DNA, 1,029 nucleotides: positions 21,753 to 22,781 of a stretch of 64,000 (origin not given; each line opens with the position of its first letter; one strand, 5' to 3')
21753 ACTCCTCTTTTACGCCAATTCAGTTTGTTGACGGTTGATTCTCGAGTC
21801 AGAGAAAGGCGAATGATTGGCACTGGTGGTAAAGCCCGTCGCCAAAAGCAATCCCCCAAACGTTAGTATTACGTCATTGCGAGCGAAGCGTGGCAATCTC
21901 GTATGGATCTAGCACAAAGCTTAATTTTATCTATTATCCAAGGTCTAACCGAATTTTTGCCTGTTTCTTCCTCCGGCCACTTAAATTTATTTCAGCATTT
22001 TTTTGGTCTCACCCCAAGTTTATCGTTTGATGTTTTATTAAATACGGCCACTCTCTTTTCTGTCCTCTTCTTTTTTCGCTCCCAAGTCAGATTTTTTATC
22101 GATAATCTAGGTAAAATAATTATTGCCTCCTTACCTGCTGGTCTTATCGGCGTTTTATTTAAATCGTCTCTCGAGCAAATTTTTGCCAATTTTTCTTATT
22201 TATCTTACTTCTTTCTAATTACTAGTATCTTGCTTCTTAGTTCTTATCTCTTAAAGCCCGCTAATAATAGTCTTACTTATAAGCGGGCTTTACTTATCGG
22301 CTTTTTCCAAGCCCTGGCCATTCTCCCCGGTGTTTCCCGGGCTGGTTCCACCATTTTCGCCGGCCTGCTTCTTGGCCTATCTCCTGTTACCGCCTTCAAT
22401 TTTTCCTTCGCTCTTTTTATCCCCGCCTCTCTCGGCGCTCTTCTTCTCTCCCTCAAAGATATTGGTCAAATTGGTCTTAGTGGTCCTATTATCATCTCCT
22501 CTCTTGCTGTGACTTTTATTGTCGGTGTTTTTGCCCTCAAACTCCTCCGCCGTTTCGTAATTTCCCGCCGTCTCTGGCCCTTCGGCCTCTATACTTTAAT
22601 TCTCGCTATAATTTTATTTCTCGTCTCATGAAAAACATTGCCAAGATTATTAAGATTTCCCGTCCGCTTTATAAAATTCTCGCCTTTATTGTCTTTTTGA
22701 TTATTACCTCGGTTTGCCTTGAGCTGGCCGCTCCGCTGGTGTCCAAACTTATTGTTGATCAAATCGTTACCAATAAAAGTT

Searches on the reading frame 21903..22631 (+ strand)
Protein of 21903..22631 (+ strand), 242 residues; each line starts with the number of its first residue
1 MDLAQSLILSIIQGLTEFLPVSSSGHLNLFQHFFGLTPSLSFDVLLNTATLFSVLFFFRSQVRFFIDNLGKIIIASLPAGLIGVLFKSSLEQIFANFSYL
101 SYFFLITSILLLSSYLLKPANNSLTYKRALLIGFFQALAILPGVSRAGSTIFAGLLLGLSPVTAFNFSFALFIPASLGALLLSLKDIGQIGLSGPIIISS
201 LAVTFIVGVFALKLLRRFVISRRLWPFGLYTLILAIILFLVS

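Call 7: search_protein_families(library=pfam, proteins=[window:21903-22631:+], max_evalue=0.001)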
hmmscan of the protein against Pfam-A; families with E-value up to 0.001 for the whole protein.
window:21903-22631:+ (242 aa): 1 family
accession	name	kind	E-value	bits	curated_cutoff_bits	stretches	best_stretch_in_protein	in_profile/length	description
PF02673.24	BacA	-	1.3e-58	199.2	33.4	1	7-237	2-257/257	Bacitracin resistance protein BacA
